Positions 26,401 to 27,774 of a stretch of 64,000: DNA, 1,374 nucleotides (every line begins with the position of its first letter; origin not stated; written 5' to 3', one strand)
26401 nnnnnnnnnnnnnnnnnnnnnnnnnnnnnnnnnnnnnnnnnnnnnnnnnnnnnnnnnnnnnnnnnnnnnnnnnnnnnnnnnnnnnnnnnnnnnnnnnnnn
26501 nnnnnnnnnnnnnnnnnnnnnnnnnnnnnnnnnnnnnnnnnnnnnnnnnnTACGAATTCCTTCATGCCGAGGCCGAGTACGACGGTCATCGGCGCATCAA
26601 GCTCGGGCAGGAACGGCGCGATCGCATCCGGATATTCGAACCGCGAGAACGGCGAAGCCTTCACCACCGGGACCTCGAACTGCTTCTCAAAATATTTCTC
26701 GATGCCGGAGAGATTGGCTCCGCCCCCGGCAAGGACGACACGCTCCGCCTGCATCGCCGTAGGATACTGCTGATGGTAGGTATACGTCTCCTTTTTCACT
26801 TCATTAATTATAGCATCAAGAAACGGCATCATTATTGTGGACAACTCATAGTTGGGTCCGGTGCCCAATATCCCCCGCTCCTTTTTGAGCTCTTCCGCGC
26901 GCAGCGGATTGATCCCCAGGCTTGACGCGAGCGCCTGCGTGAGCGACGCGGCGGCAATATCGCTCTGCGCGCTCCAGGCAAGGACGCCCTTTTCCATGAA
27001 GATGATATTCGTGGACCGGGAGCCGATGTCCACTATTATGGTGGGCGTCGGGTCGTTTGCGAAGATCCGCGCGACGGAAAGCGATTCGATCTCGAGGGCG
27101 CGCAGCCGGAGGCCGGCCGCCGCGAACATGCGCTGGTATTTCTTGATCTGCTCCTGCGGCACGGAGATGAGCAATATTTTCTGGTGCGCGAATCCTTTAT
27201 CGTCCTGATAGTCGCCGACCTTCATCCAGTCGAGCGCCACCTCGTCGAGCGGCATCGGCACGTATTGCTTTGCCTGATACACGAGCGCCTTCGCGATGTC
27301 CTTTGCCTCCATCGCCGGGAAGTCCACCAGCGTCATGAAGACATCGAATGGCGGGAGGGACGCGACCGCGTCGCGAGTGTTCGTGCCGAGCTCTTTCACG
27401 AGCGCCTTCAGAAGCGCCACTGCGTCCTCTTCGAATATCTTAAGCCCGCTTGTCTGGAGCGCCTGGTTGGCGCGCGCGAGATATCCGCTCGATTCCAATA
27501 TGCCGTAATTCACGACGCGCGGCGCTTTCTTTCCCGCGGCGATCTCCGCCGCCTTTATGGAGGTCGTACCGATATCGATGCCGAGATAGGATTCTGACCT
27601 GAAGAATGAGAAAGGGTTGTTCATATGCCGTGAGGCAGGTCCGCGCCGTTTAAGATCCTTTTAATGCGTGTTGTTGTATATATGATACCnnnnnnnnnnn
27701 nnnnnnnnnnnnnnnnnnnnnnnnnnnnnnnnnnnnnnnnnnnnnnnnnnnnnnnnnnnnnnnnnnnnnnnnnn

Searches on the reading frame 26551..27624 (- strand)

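Call 79: search_protein_families(library=pfam, proteins=[window:26551-27624:-], max_evalue=0.00001)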
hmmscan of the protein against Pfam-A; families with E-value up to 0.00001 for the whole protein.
window:26551-27624:- (358 aa): 2 families
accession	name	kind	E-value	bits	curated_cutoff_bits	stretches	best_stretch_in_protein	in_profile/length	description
PF11104.14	PilM_2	-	6.1e-34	117.9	27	1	15-357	1-340/340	Type IV pilus assembly protein PilM;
PF14450.12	FtsA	-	3.8e-11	43.9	31.8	1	197-325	2-112/127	Cell division protein FtsA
